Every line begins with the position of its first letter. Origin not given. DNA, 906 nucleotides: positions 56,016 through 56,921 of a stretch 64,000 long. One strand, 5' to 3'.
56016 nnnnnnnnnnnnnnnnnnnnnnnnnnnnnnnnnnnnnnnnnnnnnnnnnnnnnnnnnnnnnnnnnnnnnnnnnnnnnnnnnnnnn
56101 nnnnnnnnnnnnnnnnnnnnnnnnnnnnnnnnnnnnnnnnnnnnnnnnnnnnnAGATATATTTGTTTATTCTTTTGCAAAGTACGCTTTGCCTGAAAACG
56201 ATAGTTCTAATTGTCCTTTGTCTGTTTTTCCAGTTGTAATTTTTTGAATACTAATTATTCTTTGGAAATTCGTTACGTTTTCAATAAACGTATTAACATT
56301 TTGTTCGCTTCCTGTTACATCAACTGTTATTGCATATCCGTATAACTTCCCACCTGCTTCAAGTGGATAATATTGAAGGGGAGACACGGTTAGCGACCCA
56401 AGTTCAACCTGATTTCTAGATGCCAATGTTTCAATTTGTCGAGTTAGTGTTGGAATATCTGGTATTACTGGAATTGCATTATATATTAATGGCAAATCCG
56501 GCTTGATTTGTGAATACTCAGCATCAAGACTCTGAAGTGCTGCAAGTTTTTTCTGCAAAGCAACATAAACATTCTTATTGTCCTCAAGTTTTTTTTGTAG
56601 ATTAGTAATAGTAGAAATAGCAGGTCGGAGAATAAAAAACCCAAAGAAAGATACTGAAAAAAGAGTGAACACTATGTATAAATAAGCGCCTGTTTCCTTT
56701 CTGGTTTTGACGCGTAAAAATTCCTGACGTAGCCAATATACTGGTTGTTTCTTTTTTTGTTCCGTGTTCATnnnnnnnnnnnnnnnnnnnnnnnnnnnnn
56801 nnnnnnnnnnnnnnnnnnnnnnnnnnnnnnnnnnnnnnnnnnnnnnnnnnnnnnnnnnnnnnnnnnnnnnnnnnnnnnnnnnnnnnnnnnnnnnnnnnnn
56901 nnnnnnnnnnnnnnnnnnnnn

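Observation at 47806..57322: pilN/pilO-like genes co-oriented with a surface-protein glycosylation module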

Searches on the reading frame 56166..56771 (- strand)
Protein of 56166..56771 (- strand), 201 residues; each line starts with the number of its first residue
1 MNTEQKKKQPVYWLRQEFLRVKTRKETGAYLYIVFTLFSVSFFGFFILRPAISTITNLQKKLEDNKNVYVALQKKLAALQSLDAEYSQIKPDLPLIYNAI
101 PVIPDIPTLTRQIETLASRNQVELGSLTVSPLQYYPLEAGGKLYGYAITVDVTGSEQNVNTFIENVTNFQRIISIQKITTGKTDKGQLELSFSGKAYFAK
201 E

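Call 4: search_protein_families(library=pfam, proteins=[window:56166-56771:-], max_evalue=0.1)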
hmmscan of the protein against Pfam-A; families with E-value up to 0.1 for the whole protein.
window:56166-56771:- (201 aa): 2 families
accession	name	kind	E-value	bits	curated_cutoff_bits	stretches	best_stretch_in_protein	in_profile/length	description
PF04350.18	PilO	-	1.7e-11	44.9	22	1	56-197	2-141/145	Pilus assembly protein, PilO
PF02060.20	ISK_Channel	-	0.0054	16.9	22.1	1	22-70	33-82/126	Slow voltage-gated potassium channel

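Call 5: search_protein_families(library=ncbifam, proteins=[window:56166-56771:-], max_evalue=0.1)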
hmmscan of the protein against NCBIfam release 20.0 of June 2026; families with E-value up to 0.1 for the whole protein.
window:56166-56771:- (201 aa): 0 families

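Call 11: find_encoding_contigs(protein=window:56166-56771:-, flank=10000, max_places=6)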
Protein window:56166-56771:- (201 aa): 10 contigs read that carry it; 5 places shown.
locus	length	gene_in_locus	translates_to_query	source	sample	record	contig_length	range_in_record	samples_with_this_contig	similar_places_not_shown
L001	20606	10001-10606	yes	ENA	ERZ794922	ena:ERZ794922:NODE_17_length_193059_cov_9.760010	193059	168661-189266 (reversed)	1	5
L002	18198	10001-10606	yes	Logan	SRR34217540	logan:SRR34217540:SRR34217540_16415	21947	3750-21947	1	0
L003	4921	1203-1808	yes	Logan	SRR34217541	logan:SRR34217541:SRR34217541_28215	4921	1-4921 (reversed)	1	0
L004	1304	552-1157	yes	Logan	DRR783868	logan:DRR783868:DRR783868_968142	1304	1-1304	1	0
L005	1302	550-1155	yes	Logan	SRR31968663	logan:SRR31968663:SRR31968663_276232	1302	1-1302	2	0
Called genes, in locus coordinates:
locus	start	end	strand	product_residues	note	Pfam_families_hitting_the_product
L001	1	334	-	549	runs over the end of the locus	PF00118:Cpn60_TCP1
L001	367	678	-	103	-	PF00166:Cpn10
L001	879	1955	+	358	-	PF18911:PKD_4 (faint)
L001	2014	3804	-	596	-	PF00009:GTP_EFTU, PF22042:EF-G_D2 (weak), PF03144:GTP_EFTU_D2, PF00679:EFG_C, PF06421:LepA_C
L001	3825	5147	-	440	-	PF02844:GARS_N, PF01071:GARS_A, PF02843:GARS_C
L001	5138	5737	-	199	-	PF00551:Formyl_trans_N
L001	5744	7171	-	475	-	PF13522:GATase_6, PF13537:GATase_7, PF00156:Pribosyltran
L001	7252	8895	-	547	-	PF01554:MatE (faint), PF03023:MurJ, PF13440:Polysacc_synt_3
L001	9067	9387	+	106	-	PF01649:Ribosomal_S20p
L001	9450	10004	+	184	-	-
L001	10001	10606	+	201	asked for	PF04350:PilO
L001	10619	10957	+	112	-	-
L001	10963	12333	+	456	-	PF00041:fn3 (weak), PF19077:Big_13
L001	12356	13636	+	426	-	PF00070:Pyr_redox (faint), PF01266:DAO, PF01593:Amino_oxidase, PF07992:Pyr_redox_2 (faint), PF13450:NAD_binding_8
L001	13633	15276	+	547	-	PF02366:PMT (weak), PF13231:PMT_2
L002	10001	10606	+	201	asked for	PF04350:PilO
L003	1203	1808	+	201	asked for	PF04350:PilO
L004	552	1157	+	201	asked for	PF04350:PilO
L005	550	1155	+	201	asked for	PF04350:PilO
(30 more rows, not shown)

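Call 12: find_homologous_proteins(query=window:56166-56771:-, max_evalue=0.001)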
Query window:56166-56771:- (201 aa): 14 proteins with E <= 0.001 among 236 candidates.
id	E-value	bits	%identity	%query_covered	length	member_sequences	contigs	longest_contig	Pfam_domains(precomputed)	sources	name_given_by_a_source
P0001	6.2e-124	429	99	100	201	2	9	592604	PF04350.19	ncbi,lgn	-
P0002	3.6e-114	397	90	100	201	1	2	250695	PF04350.19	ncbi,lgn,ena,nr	ncbi:MAG: type 4a pilus biogenesis protein PilO [Candidatus Levybacteria bacterium]|nr:type 4a pilus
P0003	7.5e-114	396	91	100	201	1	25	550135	PF04350.19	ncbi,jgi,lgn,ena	jgi:Tfp pilus assembly protein PilO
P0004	2.4e-81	290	64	100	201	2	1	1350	PF04350.19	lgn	-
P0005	1.1e-80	288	68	100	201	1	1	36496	PF04350.19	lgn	-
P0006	3.1e-79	283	66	100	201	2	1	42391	PF04350.19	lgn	-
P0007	4.8e-78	279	64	100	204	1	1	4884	PF04350.19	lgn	-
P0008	2.8e-75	270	61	100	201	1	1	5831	PF04350.19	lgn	-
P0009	1.4e-62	229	55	98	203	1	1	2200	PF04350.19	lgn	-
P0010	3.0e-62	228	53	99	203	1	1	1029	PF04350.19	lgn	-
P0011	5.1e-55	204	52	92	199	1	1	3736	PF04350.19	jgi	jgi:Tfp pilus assembly protein PilO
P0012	8.5e-49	184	47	93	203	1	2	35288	PF04350.19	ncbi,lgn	-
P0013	3.0e-45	172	46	89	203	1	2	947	PF04350.19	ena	-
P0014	7.5e-23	99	35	88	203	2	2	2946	PF04350.19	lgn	-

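Call 13: find_encoding_contigs(protein=P0005, flank=10000, max_places=2)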
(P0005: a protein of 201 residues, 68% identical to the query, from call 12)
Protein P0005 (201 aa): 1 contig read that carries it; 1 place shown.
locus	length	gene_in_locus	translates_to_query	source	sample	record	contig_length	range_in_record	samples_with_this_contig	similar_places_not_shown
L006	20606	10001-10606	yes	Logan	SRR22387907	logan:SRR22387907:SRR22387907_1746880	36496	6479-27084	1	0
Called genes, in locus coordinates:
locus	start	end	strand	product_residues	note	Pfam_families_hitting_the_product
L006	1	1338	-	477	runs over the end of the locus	PF13632:Glyco_trans_2_3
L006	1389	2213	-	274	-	PF01026:TatD_DNase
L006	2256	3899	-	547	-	PF00118:Cpn60_TCP1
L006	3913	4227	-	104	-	PF00166:Cpn10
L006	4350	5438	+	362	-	PF18911:PKD_4 (faint)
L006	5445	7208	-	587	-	PF00009:GTP_EFTU, PF22042:EF-G_D2 (faint), PF03144:GTP_EFTU_D2 (weak), PF00679:EFG_C, PF06421:LepA_C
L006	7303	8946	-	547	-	PF03023:MurJ, PF13440:Polysacc_synt_3, PF01554:MatE (weak)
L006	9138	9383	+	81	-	PF01649:Ribosomal_S20p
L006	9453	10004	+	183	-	-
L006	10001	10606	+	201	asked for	PF04350:PilO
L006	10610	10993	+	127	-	-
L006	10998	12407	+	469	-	PF13620:CarboxypepD_reg (faint), PF19077:Big_13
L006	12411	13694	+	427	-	PF00070:Pyr_redox (faint), PF01266:DAO, PF01593:Amino_oxidase, PF13450:NAD_binding_8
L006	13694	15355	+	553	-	PF02366:PMT (weak), PF13231:PMT_2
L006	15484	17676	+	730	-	PF10060:DUF2298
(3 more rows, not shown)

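Call 14: find_encoding_contigs(protein=P0006, flank=10000, max_places=2)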
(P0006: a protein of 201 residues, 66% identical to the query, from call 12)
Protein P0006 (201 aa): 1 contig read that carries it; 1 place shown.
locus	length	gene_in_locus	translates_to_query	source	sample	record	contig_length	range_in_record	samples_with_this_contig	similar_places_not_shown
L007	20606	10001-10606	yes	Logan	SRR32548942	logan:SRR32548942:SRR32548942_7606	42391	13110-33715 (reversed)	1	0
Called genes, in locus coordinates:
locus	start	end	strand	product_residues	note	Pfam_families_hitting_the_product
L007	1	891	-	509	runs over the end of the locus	PF13522:GATase_6, PF13537:GATase_7, PF00156:Pribosyltran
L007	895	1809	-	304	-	PF01259:SAICAR_synt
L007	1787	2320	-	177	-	PF00731:AIRC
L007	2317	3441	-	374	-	PF22660:RS_preATP-grasp-like, PF02222:ATP-grasp, PF02786:CPSase_L_D2, PF07478:Dala_Dala_lig_C (faint), PF17769:PurK_C, PF21244:PurT_C (weak)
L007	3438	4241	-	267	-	PF13507:GATase_5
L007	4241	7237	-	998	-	PF18072:FGAR-AT_linker, PF00586:AIRS, PF02769:AIRS_C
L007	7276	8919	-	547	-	PF03023:MurJ, PF13440:Polysacc_synt_3, PF01554:MatE (weak)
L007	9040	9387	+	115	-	PF01649:Ribosomal_S20p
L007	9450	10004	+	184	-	-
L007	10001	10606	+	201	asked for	PF04350:PilO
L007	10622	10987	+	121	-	-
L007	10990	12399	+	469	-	PF00041:fn3 (weak), PF16656:Pur_ac_phosph_N (faint), PF19077:Big_13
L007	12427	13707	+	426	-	PF00070:Pyr_redox (faint), PF01266:DAO, PF01593:Amino_oxidase, PF07992:Pyr_redox_2 (faint), PF13450:NAD_binding_8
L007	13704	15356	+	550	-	PF13231:PMT_2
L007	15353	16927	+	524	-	PF02366:PMT, PF13231:PMT_2 (weak)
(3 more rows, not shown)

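Call 15: find_encoding_contigs(protein=P0012, flank=10000, max_places=2)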
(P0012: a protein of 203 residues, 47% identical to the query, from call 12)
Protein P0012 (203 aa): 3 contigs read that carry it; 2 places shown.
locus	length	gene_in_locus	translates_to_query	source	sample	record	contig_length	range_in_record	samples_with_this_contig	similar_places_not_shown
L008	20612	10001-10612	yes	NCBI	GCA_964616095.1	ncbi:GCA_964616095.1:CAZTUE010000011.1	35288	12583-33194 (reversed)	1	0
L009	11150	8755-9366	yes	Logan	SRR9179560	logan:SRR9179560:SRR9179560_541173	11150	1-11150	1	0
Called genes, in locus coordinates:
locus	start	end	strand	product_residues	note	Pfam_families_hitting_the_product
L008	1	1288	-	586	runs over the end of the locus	PF00009:GTP_EFTU, PF03144:GTP_EFTU_D2, PF00679:EFG_C, PF06421:LepA_C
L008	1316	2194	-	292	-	-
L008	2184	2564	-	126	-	-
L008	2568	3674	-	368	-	PF00586:AIRS, PF02769:AIRS_C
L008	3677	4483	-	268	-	PF13507:GATase_5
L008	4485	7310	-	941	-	PF18072:FGAR-AT_linker, PF00586:AIRS, PF02769:AIRS_C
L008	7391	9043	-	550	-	PF03023:MurJ, PF13440:Polysacc_synt_3 (weak)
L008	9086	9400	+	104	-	PF01649:Ribosomal_S20p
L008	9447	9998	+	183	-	PF05137:PilN (faint)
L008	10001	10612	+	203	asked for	PF04350:PilO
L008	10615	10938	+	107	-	-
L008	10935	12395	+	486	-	PF00041:fn3 (weak), PF13620:CarboxypepD_reg (faint), PF19077:Big_13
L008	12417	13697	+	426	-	PF00070:Pyr_redox (faint), PF01266:DAO, PF01593:Amino_oxidase, PF07992:Pyr_redox_2 (faint), PF13450:NAD_binding_8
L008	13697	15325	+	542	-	PF13231:PMT_2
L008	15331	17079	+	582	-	PF02366:PMT, PF13231:PMT_2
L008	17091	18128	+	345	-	PF01073:3Beta_HSD, PF01370:Epimerase, PF02719:Polysacc_synt_2, PF04321:RmlD_sub_bind, PF05368:NmrA (weak), PF13460:NAD_binding_10, PF16363:GDP_Man_Dehyd, PF07993:NAD_binding_4, +1 more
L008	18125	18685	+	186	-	-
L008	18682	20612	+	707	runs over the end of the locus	PF10060:DUF2298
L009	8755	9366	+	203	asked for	PF04350:PilO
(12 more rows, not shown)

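Call 17: find_homologous_proteins(query=A1, max_evalue=0.001)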
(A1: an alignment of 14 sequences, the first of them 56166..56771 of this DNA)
Query A1 (14 sequences) (201 aa, profile of the alignment): 263 proteins with E <= 0.001 among 5269 candidates; the best 120 are listed.
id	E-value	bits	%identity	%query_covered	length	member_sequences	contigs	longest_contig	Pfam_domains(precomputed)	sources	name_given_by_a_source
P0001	1.2e-96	340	99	100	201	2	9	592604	PF04350.19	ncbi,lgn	-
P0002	1.2e-96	340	90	100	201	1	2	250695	PF04350.19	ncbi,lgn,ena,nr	ncbi:MAG: type 4a pilus biogenesis protein PilO [Candidatus Levybacteria bacterium]|nr:type 4a pilus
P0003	4.7e-96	338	91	100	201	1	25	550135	PF04350.19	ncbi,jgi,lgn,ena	jgi:Tfp pilus assembly protein PilO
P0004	2.1e-95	336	64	100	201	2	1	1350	PF04350.19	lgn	-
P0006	3.0e-95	335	66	100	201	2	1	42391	PF04350.19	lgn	-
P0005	8.1e-95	334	68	100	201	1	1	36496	PF04350.19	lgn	-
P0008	2.1e-91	323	61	100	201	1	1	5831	PF04350.19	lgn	-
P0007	2.1e-91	323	64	100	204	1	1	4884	PF04350.19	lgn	-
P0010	1.0e-86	307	53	99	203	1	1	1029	PF04350.19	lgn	-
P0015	2.4e-85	303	55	93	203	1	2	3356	PF04350.19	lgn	-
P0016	4.1e-85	302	56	96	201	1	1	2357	PF04350.19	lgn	-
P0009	2.2e-84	300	55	98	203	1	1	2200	PF04350.19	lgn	-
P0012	8.8e-82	291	47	93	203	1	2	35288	PF04350.19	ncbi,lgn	-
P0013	8.9e-80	285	46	89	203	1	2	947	PF04350.19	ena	-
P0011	1.6e-79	284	52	92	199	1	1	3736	PF04350.19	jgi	jgi:Tfp pilus assembly protein PilO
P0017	2.0e-75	271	44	89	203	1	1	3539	PF04350.19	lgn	-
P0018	5.9e-73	263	48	95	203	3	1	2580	PF04350.19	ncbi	-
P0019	6.9e-73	262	45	100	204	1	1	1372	PF04350.19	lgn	-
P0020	4.8e-72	260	47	91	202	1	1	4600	PF04350.19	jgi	jgi:Tfp pilus assembly protein PilO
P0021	2.6e-71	257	40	100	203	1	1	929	PF04350.19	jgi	jgi:Tfp pilus assembly protein PilO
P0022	6.5e-71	256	44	89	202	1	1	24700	PF04350.19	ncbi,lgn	-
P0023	7.4e-71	256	47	89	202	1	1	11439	PF04350.19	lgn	-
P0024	9.2e-71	255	44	98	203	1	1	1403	PF04350.19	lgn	-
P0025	1.1e-70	255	42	89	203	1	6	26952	PF04350.19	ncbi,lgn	-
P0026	2.5e-70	254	45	89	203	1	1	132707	PF04350.19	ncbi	-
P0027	2.8e-70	254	46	98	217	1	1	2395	PF04350.19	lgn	-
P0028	3.8e-70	253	44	99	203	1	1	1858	PF04350.19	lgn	-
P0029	7.4e-70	252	44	89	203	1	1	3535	PF04350.19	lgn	-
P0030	1.2e-69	252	46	91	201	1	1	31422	PF04350.19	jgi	jgi:Tfp pilus assembly protein PilO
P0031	1.6e-69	251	45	89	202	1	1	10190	PF04350.19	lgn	-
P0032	5.9e-69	249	48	90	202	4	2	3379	PF04350.19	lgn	-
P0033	7.2e-69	249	43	94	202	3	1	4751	PF04350.19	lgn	-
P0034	1.7e-68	248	44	92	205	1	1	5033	PF04350.19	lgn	-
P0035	1.8e-68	248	44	98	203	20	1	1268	PF04350.19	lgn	-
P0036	2.2e-68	248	45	94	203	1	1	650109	PF04350.19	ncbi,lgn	-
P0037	2.3e-68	248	44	98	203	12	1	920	PF04350.19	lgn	-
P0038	2.7e-68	247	50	85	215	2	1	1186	PF04350.19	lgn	-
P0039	3.0e-68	247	41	100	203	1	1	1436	PF04350.19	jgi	jgi:Tfp pilus assembly protein PilO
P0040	3.2e-68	247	43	88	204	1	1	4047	PF04350.19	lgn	-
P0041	5.9e-68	246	44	92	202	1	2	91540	PF04350.19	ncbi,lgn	-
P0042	5.9e-68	246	42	98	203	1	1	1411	PF04350.19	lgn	-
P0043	6.4e-68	246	45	97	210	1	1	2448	PF04350.19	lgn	-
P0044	1.7e-67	245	42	88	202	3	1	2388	PF04350.19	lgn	-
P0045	2.2e-67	244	39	96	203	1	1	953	PF04350.19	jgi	jgi:Tfp pilus assembly protein PilO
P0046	4.0e-67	243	43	98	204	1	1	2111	PF04350.19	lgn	-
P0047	4.1e-67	243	43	92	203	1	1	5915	PF04350.19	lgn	-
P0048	5.8e-67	243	42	95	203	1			PF04350.19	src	-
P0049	8.0e-67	243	44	98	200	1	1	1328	PF04350.19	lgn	-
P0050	8.1e-67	242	41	91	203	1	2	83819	PF04350.19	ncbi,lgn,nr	ncbi:MAG TPA: type 4a pilus biogenesis protein PilO [Patescibacteria group bacterium]|nr:type 4a pil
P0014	1.1e-66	242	35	88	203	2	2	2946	PF04350.19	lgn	-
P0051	1.2e-66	242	44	96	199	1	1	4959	PF04350.19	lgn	-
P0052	1.5e-66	242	44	88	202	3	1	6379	PF04350.19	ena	-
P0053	1.7e-66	241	48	90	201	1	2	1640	PF04350.19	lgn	-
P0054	1.8e-66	241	45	97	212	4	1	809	PF04350.19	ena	-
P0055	3.0e-66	241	45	97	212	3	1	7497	PF04350.19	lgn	-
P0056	3.1e-66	241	47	88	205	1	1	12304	PF04350.19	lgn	-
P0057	3.5e-66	240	40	94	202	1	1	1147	PF04350.19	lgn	-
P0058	1.3e-65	239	40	94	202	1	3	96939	PF04350.19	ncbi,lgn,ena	-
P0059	1.3e-65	239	40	94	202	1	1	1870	PF04350.19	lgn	-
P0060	2.1e-65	238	41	96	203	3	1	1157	PF04350.19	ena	-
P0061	3.1e-65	237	45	97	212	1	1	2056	PF04350.19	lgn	-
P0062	3.2e-65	237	42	90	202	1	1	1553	PF04350.19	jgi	-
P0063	8.9e-65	236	43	95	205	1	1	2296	PF04350.19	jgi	jgi:Tfp pilus assembly protein PilO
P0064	1.8e-64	235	46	92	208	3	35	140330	PF04350.19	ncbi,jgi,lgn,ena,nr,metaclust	ncbi:MAG: hypothetical protein COX79_00875 [Candidatus Levybacteria bacterium CG_4_10_14_0_2_um_filt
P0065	2.9e-64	234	46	92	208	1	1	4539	PF04350.19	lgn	-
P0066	1.1e-63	232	47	86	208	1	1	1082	PF04350.19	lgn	-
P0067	1.3e-63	232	43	91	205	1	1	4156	PF04350.19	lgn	-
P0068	2.2e-63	231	42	85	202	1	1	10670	PF04350.19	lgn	-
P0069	2.0e-62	228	38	88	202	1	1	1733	PF04350.19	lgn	-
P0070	5.0e-62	227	45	91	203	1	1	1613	PF04350.19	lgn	-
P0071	2.8e-60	221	42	95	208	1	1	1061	PF04350.19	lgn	-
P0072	2.9e-60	221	44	89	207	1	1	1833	PF04350.19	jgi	jgi:Tfp pilus assembly protein PilO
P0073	7.2e-59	217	43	85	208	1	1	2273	PF04350.19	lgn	-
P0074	1.7e-58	215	37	79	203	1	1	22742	PF04350.19,PF10741.15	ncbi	-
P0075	4.0e-58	214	40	89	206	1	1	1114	PF04350.19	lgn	-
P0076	1.3e-55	206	39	90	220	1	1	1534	PF04350.19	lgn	-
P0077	2.2e-55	205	40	90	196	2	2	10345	PF04350.19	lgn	-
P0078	7.6e-55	203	33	87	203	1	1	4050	PF04350.19,PF10741.15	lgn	-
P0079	1.2e-54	203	35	87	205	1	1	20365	PF04350.19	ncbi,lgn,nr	ncbi:MAG: type 4a pilus biogenesis protein PilO [Patescibacteria group bacterium]|nr:type 4a pilus b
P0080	2.8e-54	202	39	86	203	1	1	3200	PF04350.19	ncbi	-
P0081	3.1e-54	201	35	88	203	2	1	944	PF04350.19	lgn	-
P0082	3.2e-54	201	35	87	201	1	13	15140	PF04350.19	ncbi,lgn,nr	ncbi:MAG: type 4a pilus biogenesis protein PilO [Candidatus Levybacteria bacterium]|nr:type 4a pilus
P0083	4.1e-54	201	33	87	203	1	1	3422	PF04350.19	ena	-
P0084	4.6e-54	201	33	88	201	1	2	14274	PF04350.19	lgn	-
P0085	1.1e-53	200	39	88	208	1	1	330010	PF04350.19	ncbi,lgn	-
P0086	1.6e-53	199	36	94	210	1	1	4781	PF04350.19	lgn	-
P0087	3.0e-53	198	35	85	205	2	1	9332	PF04350.19,PF10741.15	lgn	-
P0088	4.7e-53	198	36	87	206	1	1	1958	PF04350.19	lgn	-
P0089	4.9e-53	197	38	93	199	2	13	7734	PF04350.19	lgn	-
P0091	1.2e-52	196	38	79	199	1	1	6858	PF04350.19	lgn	-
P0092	1.3e-52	196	36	80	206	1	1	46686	PF04350.19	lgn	-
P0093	1.4e-52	196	33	89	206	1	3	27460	PF04350.19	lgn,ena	-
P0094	1.4e-52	196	35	89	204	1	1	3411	PF04350.19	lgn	-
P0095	2.1e-52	195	33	89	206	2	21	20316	PF04350.19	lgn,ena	-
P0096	3.1e-52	195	34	98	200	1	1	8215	PF04350.19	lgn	-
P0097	5.0e-52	194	33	89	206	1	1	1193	PF04350.19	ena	-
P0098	7.0e-52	194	38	92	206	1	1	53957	PF04350.19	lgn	-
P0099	7.6e-52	194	37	79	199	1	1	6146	PF04350.19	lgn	-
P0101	1.1e-51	193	36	83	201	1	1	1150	PF04350.19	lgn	-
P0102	1.4e-51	193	39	86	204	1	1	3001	PF04350.19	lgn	-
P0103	1.9e-51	192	36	87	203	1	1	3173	PF04350.19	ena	-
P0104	6.0e-51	191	35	88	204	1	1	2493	PF04350.19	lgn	-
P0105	1.2e-50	190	36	84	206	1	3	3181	PF04350.19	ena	-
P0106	1.2e-50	190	33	96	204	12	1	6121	PF04350.19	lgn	-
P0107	1.9e-50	189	33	85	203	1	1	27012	PF04350.19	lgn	-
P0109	2.6e-50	189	38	88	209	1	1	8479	PF04350.19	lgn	-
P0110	2.8e-50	189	32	94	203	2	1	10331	PF04350.19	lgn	-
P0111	3.8e-50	188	32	98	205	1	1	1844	PF04350.19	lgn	-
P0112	7.5e-50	187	31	92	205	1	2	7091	PF04350.19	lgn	-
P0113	9.7e-50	187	41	90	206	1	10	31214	PF04350.19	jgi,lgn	jgi:Tfp pilus assembly protein PilO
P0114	1.1e-49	187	34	86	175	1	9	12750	PF04350.19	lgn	-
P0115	1.2e-49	186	32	88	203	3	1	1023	PF04350.19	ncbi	-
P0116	1.3e-49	186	32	94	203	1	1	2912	PF04350.19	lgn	-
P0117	1.3e-49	186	34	80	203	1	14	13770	PF04350.19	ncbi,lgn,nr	ncbi:MAG: type 4a pilus biogenesis protein PilO [Candidatus Levybacteria bacterium]|nr:type 4a pilus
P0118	1.6e-49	186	31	94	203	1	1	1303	PF04350.19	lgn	-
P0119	1.9e-49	186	33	90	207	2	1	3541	PF04350.19,PF10741.15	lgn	-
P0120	1.9e-49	186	33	88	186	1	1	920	PF04350.19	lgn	-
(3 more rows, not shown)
